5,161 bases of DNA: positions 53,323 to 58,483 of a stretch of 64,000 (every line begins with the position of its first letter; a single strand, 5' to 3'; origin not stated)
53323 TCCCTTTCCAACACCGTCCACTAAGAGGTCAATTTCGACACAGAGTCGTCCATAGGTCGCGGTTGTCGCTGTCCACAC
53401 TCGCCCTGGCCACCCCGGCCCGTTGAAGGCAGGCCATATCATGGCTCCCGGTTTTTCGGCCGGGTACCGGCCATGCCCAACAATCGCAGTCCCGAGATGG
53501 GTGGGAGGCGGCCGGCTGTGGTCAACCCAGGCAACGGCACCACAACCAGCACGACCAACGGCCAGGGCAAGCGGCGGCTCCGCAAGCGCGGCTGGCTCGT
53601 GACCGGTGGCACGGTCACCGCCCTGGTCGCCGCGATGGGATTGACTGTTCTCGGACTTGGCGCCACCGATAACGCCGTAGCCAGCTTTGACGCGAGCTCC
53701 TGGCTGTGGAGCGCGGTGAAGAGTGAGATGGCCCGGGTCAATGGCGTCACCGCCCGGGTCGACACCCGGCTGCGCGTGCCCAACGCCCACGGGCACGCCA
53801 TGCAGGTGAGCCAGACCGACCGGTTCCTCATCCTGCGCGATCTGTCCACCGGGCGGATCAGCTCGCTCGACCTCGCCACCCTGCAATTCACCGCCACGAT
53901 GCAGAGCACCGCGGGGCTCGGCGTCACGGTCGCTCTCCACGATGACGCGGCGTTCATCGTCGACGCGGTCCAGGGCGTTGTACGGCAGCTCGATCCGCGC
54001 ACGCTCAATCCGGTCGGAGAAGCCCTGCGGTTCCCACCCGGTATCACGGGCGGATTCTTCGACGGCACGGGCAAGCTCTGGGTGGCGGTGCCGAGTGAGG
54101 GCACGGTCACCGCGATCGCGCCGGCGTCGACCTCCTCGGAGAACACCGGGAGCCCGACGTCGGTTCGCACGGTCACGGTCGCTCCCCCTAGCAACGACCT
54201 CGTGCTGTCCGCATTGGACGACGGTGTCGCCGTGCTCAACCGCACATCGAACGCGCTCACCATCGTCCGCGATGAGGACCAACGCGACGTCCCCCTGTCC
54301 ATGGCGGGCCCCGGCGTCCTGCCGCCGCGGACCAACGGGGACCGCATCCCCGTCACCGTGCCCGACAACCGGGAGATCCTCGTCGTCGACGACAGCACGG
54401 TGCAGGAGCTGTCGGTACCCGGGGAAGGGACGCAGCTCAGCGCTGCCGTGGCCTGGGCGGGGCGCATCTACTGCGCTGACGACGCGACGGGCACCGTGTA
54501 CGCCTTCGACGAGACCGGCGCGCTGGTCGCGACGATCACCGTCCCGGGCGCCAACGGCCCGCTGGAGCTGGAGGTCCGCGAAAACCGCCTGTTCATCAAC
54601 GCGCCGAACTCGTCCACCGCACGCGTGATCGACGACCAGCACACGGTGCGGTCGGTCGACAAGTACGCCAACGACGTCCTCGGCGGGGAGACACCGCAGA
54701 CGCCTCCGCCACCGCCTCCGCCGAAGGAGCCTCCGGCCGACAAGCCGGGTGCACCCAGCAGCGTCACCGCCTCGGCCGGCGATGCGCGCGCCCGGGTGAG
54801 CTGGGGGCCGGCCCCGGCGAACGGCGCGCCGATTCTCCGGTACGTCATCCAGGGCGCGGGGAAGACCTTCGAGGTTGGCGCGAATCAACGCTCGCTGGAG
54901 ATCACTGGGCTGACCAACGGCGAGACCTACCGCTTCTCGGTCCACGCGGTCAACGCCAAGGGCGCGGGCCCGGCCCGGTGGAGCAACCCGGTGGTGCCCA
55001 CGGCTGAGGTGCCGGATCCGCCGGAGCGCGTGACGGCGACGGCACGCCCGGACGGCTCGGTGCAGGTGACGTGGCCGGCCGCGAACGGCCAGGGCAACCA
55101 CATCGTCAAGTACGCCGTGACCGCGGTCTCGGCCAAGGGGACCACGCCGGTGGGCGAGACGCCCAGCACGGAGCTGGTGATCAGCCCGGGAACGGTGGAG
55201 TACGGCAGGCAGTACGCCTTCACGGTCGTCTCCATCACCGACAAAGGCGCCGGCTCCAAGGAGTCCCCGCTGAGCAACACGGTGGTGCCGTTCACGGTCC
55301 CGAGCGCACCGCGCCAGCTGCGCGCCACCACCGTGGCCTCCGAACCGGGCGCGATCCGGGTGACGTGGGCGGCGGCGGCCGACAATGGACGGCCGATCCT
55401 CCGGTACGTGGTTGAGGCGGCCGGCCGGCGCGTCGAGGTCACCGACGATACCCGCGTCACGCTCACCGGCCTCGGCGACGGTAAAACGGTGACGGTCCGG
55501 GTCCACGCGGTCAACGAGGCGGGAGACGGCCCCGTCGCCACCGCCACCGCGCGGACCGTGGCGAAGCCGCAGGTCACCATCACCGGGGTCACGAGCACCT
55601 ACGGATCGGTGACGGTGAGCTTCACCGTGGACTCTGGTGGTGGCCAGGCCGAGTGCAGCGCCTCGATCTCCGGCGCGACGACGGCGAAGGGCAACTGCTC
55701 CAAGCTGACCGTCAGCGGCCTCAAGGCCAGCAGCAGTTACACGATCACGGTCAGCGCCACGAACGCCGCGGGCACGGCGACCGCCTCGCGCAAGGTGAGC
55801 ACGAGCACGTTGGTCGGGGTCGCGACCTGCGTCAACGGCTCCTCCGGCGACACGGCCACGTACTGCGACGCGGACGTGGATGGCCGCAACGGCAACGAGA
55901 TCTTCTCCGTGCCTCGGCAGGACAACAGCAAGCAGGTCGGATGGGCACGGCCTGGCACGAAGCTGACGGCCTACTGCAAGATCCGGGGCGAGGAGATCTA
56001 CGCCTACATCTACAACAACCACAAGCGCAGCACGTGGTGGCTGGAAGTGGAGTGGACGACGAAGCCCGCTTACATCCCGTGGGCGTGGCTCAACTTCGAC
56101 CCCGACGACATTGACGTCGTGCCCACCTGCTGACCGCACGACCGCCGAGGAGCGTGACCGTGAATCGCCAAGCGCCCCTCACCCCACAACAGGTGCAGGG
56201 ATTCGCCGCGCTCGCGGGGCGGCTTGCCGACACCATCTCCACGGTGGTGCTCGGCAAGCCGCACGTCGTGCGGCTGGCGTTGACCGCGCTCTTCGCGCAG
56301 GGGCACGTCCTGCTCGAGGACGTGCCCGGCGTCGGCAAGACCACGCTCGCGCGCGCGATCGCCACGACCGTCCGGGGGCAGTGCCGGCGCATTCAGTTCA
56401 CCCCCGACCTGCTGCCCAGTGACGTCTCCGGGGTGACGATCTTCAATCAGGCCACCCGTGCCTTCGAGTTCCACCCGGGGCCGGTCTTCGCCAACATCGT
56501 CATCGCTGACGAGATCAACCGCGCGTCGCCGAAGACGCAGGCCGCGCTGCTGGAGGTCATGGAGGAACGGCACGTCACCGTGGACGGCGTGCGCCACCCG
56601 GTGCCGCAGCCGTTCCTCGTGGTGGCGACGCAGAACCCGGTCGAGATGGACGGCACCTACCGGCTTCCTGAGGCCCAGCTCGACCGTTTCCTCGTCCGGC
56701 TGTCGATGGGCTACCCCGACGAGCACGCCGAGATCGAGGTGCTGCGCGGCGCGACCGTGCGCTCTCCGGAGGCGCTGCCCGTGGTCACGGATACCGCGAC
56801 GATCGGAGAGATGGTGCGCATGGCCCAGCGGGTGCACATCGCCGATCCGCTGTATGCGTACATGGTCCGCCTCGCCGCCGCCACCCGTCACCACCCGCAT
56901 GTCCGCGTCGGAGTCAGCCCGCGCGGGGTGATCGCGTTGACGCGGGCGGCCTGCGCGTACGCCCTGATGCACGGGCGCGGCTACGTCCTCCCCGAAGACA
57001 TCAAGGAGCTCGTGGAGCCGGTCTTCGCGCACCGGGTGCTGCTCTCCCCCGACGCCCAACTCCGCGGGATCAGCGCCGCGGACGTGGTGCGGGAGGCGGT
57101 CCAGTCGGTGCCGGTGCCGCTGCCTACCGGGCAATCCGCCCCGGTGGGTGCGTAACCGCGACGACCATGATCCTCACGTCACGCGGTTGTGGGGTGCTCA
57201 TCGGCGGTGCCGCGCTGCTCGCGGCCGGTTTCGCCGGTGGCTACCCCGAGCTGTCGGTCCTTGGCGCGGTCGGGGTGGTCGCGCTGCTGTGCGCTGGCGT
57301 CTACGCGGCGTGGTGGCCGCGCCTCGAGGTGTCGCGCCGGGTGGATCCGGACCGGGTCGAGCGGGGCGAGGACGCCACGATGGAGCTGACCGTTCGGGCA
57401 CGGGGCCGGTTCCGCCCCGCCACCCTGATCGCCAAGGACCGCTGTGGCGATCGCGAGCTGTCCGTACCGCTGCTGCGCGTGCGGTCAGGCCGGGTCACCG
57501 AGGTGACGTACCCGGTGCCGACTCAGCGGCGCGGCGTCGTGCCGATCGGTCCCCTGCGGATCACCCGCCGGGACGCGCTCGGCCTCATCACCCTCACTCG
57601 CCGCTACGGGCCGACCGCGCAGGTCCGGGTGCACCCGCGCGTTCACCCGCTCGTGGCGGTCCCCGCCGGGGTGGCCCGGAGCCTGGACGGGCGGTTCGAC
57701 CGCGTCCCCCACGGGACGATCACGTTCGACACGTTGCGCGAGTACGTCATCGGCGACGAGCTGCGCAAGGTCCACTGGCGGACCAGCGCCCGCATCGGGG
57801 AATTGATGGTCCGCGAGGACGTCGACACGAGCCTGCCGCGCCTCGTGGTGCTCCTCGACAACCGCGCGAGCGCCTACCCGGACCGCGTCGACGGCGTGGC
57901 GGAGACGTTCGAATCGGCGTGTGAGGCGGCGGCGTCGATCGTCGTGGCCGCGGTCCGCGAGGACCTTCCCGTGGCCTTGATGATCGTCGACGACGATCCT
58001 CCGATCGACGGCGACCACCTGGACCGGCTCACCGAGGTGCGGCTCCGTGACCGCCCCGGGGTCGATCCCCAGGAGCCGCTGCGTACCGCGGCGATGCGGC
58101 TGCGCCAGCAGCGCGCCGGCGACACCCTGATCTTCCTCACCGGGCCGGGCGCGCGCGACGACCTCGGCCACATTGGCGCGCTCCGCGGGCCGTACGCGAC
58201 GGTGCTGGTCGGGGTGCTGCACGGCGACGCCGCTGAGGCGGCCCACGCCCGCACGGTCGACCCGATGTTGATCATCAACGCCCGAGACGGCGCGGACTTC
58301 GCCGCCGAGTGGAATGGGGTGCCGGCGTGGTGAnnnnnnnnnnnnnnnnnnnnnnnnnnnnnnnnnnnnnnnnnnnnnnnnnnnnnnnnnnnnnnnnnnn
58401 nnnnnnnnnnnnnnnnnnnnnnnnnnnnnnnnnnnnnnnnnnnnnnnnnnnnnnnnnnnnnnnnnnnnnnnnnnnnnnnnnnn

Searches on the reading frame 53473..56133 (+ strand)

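Call 42: search_protein_families(library=pfam, proteins=[window:53473-56133:+], max_evalue=0.01)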
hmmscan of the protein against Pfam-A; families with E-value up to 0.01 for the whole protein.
window:53473-56133:+ (886 aa): 8 families
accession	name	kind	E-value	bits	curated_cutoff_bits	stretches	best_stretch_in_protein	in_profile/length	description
PF00041.27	fn3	-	7.6e-36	122.6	25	4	427-508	2-82/84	Fibronectin type III domain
PF16656.11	Pur_ac_phosph_N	-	8.3e-12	46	30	0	438-505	13-87/93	Purple acid Phosphatase, N-terminal domain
PF25059.1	FN3_DSCAM-DSCAML_C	-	8.4e-10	39.3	39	1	741-782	43-84/89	DSCAM/DSCAML C-terminal Fn3-like domain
PF16323.11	DUF4959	-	1.5e-05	25.7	32.9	0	611-685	17-95/106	Domain of unknown function (DUF4959)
PF08450.18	SGL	-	0.00097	19.2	26.3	0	193-233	188-228/246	SMP-30/Gluconolactonase/LRE-like region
PF06079.17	Apyrase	-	0.0027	17.5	27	1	311-361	45-95/291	Apyrase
PF11327.13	Egh16-like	-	0.0091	17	25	0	647-697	66-116/183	Egh16-like virulence factor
PF13860.13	FlgD_ig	-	0.0095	16.3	27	0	519-545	39-65/79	FlgD Ig-like domain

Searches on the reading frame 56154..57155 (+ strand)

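Call 42: search_protein_families(library=pfam, proteins=[window:56154-57155:+], max_evalue=0.01)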
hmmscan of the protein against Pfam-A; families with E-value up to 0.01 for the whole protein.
window:56154-57155:+ (333 aa): 11 families
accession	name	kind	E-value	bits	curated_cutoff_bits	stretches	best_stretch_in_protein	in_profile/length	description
PF07726.17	AAA_3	-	6e-63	211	27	1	51-181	1-131/131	ATPase family associated with various cellular activities (AAA)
PF17863.7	AAA_lid_2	-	1e-23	83.3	22.7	1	243-314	2-73/74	AAA lid domain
PF07728.20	AAA_5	-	1.7e-14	54.4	22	1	51-179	1-139/139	AAA domain (dynein-related subfamily)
PF20030.5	bpMoxR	-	2.1e-09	37.2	27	1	26-199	8-180/205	MoxR domain in the MoxR-vWA-beta-propeller ternary systems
PF00004.35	AAA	-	2.4e-06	28.5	21.2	1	54-179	3-123/131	ATPase family associated with various cellular activities (AAA)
PF05496.18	RuvB_N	-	4.5e-05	23.7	27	1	48-141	32-113/159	Holliday junction DNA helicase RuvB P-loop domain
PF00158.32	Sigma54_activat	-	5.6e-05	23.3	20.2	1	45-161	18-142/168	Sigma-54 interaction domain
PF20720.3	nSTAND3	-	0.00045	20.4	27.2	1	39-76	7-44/155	Novel STAND NTPase 3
PF00493.29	MCM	-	0.0019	17.8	23.3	1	48-163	56-174/224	MCM P-loop domain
PF07724.20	AAA_2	-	0.0022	18.5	27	1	50-142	4-105/166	AAA domain (Cdc48 subfamily)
PF01078.27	Mg_chelatase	-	0.0029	17.5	20.3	0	32-71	5-44/207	Magnesium chelatase, subunit ChlI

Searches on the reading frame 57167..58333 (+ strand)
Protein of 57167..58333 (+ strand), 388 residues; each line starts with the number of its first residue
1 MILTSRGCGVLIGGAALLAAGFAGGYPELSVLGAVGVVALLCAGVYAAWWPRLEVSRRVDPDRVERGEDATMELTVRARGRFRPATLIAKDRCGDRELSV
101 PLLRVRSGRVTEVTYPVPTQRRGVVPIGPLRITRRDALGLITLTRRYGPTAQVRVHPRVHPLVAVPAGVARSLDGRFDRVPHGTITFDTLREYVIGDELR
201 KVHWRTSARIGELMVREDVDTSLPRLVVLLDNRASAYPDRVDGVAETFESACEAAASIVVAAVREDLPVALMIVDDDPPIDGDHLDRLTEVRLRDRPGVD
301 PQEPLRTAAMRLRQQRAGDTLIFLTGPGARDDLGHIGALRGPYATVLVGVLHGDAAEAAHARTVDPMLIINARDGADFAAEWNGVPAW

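Call 42: search_protein_families(library=pfam, proteins=[window:57167-58333:+], max_evalue=0.01)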
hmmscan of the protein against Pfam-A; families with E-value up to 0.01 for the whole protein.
window:57167-58333:+ (388 aa): 1 family
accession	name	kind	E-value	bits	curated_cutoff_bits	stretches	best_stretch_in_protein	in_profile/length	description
PF01882.25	DUF58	-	7.7e-10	38.8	23.4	1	190-317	2-134/216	Protein of unknown function DUF58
